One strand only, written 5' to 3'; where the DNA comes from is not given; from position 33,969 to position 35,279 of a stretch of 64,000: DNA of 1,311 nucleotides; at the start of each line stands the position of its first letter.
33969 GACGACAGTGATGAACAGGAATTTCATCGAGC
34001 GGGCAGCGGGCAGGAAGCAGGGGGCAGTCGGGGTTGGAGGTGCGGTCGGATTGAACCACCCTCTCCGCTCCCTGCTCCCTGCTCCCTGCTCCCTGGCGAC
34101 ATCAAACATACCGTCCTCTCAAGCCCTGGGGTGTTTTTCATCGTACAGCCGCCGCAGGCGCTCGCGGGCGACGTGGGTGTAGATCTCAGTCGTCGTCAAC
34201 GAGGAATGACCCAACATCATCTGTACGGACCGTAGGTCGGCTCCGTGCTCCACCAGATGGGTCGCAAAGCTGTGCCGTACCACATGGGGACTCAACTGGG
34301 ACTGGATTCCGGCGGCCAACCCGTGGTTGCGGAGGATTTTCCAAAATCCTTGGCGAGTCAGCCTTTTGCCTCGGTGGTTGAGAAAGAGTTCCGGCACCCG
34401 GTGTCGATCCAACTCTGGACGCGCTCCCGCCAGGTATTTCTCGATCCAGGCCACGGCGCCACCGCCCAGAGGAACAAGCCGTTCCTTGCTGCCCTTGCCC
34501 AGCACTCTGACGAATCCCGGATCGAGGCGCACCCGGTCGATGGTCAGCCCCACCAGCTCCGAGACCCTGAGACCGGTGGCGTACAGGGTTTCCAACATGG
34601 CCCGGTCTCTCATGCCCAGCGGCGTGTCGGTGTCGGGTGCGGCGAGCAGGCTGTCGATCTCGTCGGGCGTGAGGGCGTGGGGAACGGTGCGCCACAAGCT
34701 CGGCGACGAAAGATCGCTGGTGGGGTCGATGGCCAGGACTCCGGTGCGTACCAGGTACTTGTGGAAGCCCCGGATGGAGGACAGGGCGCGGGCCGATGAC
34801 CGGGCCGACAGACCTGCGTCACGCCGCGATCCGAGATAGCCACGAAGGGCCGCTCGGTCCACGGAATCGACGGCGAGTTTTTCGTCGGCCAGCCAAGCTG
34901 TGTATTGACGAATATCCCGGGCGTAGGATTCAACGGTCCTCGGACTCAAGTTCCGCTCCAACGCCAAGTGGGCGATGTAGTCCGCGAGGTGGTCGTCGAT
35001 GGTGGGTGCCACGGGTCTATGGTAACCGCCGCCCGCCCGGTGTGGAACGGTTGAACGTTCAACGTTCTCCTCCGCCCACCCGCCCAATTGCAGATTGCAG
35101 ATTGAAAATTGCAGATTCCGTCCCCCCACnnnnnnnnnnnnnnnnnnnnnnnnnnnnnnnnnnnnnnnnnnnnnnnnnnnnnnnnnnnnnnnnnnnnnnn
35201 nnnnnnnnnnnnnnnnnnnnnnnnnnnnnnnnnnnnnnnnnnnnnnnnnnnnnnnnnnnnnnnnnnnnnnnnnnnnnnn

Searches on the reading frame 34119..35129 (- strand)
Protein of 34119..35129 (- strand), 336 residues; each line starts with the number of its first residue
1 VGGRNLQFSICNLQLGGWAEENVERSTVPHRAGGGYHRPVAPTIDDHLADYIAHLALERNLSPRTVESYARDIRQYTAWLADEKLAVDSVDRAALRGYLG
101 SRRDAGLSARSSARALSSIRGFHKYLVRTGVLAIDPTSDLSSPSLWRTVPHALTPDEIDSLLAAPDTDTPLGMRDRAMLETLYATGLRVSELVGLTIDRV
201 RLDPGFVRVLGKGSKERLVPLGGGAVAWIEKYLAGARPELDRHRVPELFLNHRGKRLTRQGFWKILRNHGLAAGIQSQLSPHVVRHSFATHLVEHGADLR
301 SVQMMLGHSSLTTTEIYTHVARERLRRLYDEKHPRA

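Call 28: search_protein_families(library=pfam, proteins=[window:34119-35129:-], max_evalue=0.00001)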
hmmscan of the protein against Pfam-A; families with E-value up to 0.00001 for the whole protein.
window:34119-35129:- (336 aa): 3 families
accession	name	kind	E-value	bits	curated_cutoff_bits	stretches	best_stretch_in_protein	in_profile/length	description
PF00589.27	Phage_integrase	-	1.8e-50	171.5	27.1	1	153-323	3-171/172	Phage integrase family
PF02899.23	Phage_int_SAM_1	-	2.2e-22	79.5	22.3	1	49-129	2-82/83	Phage integrase, N-terminal SAM-like domain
PF13495.12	Phage_int_SAM_4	-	2.3e-06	28.4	27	0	59-128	12-80/85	Phage integrase, N-terminal SAM-like domain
